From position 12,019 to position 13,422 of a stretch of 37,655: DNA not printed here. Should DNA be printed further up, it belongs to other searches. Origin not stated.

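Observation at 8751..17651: Nine-gene, tightly coupled catabolic operon of unknown substrate, bracketed by two beta-propellers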

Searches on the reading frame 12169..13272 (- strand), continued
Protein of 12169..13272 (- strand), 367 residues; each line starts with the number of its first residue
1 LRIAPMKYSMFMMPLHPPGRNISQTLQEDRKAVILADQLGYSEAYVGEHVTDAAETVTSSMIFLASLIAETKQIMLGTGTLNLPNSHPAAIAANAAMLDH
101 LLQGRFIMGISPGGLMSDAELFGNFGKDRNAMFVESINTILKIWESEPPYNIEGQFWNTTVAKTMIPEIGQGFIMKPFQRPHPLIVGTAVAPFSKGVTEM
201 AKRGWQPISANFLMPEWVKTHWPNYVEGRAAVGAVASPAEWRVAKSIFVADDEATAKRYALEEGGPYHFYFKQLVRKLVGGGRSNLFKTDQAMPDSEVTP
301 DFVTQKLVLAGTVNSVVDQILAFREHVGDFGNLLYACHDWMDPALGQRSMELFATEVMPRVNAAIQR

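Call 33: find_encoding_contigs(protein=P0012, flank=10000, max_places=2)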
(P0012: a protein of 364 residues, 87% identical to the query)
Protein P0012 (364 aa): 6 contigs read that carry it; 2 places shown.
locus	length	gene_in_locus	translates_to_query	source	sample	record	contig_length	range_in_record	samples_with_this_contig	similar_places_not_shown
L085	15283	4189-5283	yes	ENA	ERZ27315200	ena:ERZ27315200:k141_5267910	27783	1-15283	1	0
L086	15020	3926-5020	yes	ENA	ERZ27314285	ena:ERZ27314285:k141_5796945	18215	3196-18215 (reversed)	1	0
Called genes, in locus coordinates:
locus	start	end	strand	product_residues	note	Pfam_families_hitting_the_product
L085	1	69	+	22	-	?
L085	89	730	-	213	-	PF01177:Asp_Glu_race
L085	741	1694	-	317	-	PF02826:2-Hacid_dh_C (weak), PF03446:NAD_binding_2, PF03807:F420_oxidored, PF14833:NAD_binding_11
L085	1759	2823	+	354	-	PF01408:GFO_IDH_MocA, PF02894:GFO_IDH_MocA_C, PF22725:GFO_IDH_MocA_C3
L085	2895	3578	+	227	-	PF00440:TetR_N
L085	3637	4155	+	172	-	PF01613:Flavin_Reduct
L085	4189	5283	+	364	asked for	PF00296:Bac_luciferase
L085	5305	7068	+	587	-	PF02129:Peptidase_S15, PF08530:PepX_C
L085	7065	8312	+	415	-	PF13458:Peripla_BP_6, PF01094:ANF_receptor, PF13433:Peripla_BP_5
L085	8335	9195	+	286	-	PF02653:BPD_transp_2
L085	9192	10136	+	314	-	PF02653:BPD_transp_2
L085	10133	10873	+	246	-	PF00005:ABC_tran, PF13304:AAA_21 (faint)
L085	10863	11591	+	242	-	PF00005:ABC_tran, PF13304:AAA_21 (faint)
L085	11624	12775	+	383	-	PF04909:Amidohydro_2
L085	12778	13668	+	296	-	PF02826:2-Hacid_dh_C (weak), PF03446:NAD_binding_2, PF03807:F420_oxidored, PF14833:NAD_binding_11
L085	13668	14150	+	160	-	PF00111:Fer2, PF01799:Fer2_2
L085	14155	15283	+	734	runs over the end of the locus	PF20256:MoCoBD_2, PF02738:MoCoBD_1, PF20256:MoCoBD_2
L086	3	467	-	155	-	?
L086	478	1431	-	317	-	PF02826:2-Hacid_dh_C (weak), PF03446:NAD_binding_2, PF03807:F420_oxidored, PF14833:NAD_binding_11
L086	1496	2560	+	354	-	PF01408:GFO_IDH_MocA, PF02894:GFO_IDH_MocA_C, PF22725:GFO_IDH_MocA_C3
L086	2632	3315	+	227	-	PF00440:TetR_N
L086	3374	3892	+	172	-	PF01613:Flavin_Reduct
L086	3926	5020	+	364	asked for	PF00296:Bac_luciferase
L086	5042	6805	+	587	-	PF02129:Peptidase_S15, PF08530:PepX_C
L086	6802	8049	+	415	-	PF13458:Peripla_BP_6, PF01094:ANF_receptor, PF13433:Peripla_BP_5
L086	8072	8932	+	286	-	PF02653:BPD_transp_2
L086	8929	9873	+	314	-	PF02653:BPD_transp_2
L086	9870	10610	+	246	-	PF00005:ABC_tran, PF13304:AAA_21 (faint)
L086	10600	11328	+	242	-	PF00005:ABC_tran, PF13304:AAA_21 (faint)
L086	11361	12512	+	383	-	PF04909:Amidohydro_2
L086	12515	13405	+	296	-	PF02826:2-Hacid_dh_C (weak), PF03446:NAD_binding_2, PF03807:F420_oxidored, PF14833:NAD_binding_11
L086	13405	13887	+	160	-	PF00111:Fer2, PF01799:Fer2_2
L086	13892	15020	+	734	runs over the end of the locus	PF20256:MoCoBD_2, PF02738:MoCoBD_1, PF20256:MoCoBD_2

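Call 70: search_protein_families(library=ncbifam, proteins=[L085:89-730:-, L085:1759-2823:+, L085:3637-4155:+, L085:5305-7068:+, L085:12778-13668:+], max_evalue=0.00001)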
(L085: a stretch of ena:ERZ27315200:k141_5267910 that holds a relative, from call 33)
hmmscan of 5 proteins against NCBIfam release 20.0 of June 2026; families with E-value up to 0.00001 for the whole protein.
L085:89-730:- (213 aa): 0 families

L085:1759-2823:+ (354 aa): 8 families
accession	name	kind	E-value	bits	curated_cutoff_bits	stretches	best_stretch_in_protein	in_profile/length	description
TIGR04380.1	myo_inos_iolG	equivalog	2.3e-33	115.4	355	1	20-344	3-325/330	inositol 2-dehydrogenase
NF052479.1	LevoglcsnDh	equivalog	2.4e-24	85.8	650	1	20-222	5-214/386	levoglucosan dehydrogenase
NF008607.0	PRK11579.1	subfamily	1.1e-23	83.8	330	1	19-266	5-245/346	oxidoreductase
NF041392.1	XylDh_Gfo6_Halo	equivalog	8.4e-22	77.4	350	1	17-342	15-342/350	D-xylose 1-dehydrogenase Gfo6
NF007574.0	PRK10206.1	equivalog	3.1e-19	69.2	352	1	72-266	55-243/345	oxidoreductase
NF040723.1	UDP-GlcNAcDh_Arch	equivalog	3.1e-13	49.9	450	1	22-167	4-145/302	UDP-N-acetylglucosamine 3-dehydrogenase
NF052679.1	InsChiInosDhIolG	equivalog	6.9e-11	41.8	540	1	76-167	60-152/343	bifunctional inositol 2-dehydrogenase/D-chiro-inositol 1-dehydrogenase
NF058563.1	BT_2159_fam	equivalog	4.8e-08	32.4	650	1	20-163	2-143/350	disaccharide 3-dehydrogenase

L085:3637-4155:+ (172 aa): 8 families
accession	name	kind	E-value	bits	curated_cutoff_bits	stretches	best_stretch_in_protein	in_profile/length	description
NF045919.1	HphnlacHdxRed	equivalog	1.7e-49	168.6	340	1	6-159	3-156/309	p-hydroxyphenylacetate 3-hydroxylase reductase component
NF052639.1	FlvnRedFerAPor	equivalog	1.3e-36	125.6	260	1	10-159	4-153/158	flavin reductase FerA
NF045630.1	monooxsub_HsaB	equivalog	5e-35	121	230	1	7-161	4-159/186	3-hydroxy-9,10-secoandrosta-1,3,5(10)-triene-9,17-dione monooxygenase reductase subunit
NF045733.1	StyMonoxStyB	equivalog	1.1e-29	103.4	200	1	12-160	3-148/150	styrene monooxygenase NADH-dependent flavin reductase subunit StyB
NF042921.1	HpaC_Thermus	equivalog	8.4e-25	87.5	200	1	12-145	4-132/150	4-hydroxyphenylacetate 3-monooxygenase reductase subunit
TIGR03615.1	RutF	equivalog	1.5e-17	64.1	254.75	1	9-143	2-137/156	NADH-dependent FMN reductase RutF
TIGR02296.1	HpaC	equivalog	1e-16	61.3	205.95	1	14-146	2-137/154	4-hydroxyphenylacetate 3-monooxygenase, reductase component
NF012030.0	PRK15486.1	equivalog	1.5e-13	50.9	315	1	13-141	10-141/170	4-hydroxyphenylacetate 3-monooxygenase reductase subunit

L085:5305-7068:+ (587 aa): 3 families
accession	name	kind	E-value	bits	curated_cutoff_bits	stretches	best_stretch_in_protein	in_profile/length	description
TIGR00976.1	CocE_NonD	subfamily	2.7e-75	254.5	66.3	2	15-379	2-358/550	CocE/NonD family hydrolase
NF003780.0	PRK05371.1-1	subfamily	4.8e-17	61.6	642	2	291-518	342-561/594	Xaa-Pro dipeptidyl-peptidase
NF003782.0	PRK05371.1-3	subfamily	6.3e-07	28.1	711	0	129-182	253-305/648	Xaa-Pro dipeptidyl-peptidase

L085:12778-13668:+ (296 aa): 9 families
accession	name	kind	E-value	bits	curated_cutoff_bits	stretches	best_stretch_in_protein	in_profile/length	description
TIGR01505.1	tartro_sem_red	equivalog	3.5e-45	154.5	340.75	1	3-286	2-280/291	2-hydroxy-3-oxopropionate reductase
NF008592.0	PRK11559.1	equivalog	1.6e-41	142.5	397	1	1-289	3-286/296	2-hydroxy-3-oxopropionate reductase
TIGR01692.1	HIBADH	equivalog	1.9e-40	139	291.6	1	6-282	2-280/288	3-hydroxyisobutyrate dehydrogenase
NF012005.0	PRK15461.1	equivalog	2.1e-38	132.2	348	1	3-283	4-280/298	sulfolactaldehyde 3-reductase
NF043037.1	ThreonDh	equivalog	2.2e-35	122.5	350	1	2-285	4-283/297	L-threonate dehydrogenase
NF011633.0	PRK15059.1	equivalog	2.2e-30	105.8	451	1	1-283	1-277/292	2-hydroxy-3-oxopropionate reductase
NF007161.0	PRK09599.1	subfamily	1.5e-13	50.7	271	1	1-175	1-178/302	NADP-dependent phosphogluconate dehydrogenase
TIGR00872.1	gnd_rel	equivalog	4.3e-07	29.5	297.2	1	1-175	1-176/299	phosphogluconate dehydrogenase (NAD(+)-dependent, decarboxylating)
NF006765.0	PRK09287.1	equivalog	3.2e-06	26.3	413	1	2-58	5-66/476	NADP-dependent phosphogluconate dehydrogenase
